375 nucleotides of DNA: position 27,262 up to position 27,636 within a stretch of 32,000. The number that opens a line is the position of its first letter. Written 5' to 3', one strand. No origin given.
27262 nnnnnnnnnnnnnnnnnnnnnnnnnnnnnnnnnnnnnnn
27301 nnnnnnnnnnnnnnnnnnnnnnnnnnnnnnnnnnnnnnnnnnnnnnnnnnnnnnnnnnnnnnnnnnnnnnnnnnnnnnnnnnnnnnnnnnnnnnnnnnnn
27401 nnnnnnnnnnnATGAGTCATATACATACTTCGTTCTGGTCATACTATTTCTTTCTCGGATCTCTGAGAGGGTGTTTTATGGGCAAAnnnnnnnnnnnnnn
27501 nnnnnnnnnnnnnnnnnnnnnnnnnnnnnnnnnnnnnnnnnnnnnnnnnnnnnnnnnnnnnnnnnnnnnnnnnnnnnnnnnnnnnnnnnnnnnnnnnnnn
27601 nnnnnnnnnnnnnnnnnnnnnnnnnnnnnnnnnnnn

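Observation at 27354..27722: Two tandem ~118-nt RNA elements, each ending in an intrinsic terminator, upstream of the ATP-grasp operon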

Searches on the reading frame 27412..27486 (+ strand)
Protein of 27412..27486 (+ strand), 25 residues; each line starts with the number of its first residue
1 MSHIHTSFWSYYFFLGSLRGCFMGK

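Call 10: search_protein_families(library=pfam, max_evalue=0.01, proteins=[window:27412-27486:+])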
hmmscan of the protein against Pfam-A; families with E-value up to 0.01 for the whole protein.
seq(25 aa): 0 families

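Call 12: search_protein_families(library=ncbifam, max_evalue=0.1, proteins=[window:27412-27486:+])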
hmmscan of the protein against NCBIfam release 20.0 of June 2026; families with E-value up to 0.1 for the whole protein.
seq(25 aa): 0 families
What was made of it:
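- No Pfam or NCBIfam precursor family matches (calls 10, 12).
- Tried and rejected: Pfam and NCBIfam on the peptides gave nothing (calls 10, 12).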
